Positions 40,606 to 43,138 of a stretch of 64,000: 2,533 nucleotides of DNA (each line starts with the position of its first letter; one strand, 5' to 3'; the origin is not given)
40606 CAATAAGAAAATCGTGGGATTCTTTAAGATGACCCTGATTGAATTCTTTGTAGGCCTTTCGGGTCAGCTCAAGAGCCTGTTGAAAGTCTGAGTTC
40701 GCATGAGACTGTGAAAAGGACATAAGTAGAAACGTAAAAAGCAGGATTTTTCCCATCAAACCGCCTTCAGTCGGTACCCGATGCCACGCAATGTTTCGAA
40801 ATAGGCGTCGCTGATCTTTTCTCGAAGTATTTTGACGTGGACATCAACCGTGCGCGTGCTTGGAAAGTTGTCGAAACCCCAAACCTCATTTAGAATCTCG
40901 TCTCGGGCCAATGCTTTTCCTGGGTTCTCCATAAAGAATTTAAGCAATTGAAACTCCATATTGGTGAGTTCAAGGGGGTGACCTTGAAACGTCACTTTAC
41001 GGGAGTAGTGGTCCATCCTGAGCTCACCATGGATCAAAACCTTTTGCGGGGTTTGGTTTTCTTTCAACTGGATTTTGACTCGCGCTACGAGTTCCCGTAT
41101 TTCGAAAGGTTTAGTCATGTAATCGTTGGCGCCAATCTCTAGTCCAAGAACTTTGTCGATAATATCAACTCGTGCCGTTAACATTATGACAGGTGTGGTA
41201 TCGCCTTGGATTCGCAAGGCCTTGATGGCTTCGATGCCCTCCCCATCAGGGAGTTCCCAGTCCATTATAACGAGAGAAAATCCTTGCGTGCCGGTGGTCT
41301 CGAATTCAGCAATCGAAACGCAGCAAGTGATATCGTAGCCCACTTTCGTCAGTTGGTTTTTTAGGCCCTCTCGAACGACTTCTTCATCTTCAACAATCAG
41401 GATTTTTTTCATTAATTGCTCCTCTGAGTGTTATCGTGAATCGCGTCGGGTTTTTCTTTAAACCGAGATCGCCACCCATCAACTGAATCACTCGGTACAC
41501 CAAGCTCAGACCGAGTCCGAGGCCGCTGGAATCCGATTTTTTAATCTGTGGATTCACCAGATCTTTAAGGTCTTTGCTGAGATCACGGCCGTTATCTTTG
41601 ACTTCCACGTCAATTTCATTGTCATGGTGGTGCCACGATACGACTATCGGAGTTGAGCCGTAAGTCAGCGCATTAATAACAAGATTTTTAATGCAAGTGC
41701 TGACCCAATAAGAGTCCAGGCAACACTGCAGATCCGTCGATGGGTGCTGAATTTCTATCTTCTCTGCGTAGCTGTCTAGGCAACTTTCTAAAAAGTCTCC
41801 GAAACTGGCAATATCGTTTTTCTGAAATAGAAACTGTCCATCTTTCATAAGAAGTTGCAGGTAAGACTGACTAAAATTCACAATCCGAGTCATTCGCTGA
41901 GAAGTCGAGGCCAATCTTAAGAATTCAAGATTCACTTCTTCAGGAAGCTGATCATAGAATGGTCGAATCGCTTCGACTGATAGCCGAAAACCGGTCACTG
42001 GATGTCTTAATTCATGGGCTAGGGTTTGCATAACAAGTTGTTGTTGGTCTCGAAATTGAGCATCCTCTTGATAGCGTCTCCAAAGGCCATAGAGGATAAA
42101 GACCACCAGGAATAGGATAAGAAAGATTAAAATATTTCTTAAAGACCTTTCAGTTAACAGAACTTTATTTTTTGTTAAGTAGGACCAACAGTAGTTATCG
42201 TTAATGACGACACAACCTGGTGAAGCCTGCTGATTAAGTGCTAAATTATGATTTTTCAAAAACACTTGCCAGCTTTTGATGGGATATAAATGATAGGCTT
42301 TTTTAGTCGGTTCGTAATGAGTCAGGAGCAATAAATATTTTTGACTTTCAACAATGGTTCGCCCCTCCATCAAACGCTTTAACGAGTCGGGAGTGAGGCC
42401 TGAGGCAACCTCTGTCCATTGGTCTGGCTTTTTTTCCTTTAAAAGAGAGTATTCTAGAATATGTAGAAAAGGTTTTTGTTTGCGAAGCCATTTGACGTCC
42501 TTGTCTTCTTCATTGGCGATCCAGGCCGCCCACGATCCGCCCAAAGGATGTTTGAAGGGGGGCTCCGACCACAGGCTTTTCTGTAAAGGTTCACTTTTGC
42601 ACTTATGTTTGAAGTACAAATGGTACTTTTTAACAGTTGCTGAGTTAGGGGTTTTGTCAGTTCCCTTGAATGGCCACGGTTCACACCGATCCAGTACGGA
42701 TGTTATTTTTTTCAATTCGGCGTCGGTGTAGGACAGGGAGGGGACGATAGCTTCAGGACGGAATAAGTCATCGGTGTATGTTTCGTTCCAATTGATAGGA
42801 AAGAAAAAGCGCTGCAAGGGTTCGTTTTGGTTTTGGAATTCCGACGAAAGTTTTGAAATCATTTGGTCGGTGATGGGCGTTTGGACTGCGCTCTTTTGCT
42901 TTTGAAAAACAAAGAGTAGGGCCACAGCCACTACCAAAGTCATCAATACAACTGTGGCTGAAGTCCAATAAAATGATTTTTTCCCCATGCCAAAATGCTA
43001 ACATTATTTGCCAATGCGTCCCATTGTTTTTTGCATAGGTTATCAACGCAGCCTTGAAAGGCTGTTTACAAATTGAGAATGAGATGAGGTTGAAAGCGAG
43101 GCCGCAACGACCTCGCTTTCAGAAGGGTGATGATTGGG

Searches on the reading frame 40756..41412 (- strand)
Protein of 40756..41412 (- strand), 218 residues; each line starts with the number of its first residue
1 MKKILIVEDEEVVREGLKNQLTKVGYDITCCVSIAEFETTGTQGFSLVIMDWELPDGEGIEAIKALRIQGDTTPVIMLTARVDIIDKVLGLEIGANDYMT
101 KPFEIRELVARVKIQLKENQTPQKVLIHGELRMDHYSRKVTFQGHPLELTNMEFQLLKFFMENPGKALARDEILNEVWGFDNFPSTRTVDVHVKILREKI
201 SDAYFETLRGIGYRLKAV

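Call 111: search_protein_families(library=pfam, proteins=[window:40756-41412:-], max_evalue=0.0001)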
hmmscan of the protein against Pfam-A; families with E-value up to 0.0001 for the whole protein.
window:40756-41412:- (218 aa): 2 families
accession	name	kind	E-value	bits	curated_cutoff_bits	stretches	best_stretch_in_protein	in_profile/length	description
PF00486.34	Trans_reg_C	-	8e-25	87.2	26.2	1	144-215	1-77/77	Transcriptional regulatory protein, C terminal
PF00072.30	Response_reg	-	8.5e-25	87.5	30.2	1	4-113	1-111/111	Response regulator receiver domain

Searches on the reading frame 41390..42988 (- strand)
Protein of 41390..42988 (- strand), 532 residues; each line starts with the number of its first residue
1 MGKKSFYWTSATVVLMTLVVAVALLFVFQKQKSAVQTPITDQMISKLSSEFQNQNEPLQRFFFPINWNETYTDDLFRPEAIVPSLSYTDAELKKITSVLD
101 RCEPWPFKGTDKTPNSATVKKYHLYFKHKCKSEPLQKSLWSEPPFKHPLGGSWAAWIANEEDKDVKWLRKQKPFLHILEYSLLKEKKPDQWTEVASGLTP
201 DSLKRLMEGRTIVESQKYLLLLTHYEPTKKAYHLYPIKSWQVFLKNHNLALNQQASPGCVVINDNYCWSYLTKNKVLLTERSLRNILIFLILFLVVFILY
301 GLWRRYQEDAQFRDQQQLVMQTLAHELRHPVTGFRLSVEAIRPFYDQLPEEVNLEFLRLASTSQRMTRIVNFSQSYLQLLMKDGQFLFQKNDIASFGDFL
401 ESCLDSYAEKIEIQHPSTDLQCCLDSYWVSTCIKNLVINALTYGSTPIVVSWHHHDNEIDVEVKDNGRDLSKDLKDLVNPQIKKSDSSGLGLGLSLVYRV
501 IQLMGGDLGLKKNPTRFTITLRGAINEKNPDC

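Call 62: search_protein_families(library=pfam, proteins=[window:41390-42988:-], max_evalue=0.00001)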
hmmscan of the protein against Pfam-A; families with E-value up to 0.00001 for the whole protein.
window:41390-42988:- (532 aa): 3 families
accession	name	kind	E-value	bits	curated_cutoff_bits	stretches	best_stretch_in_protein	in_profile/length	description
PF11884.13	DUF3404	-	4.4e-14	52.7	25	1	69-308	36-251/259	Domain of unknown function (DUF3404)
PF02518.31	HATPase_c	-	3.1e-13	50.6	26.4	1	428-522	5-108/111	Histidine kinase-, DNA gyrase B-, and HSP90-like ATPase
PF00512.31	HisKA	-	2.6e-06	27.8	26.9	1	316-371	2-55/66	His Kinase A (phospho-acceptor) domain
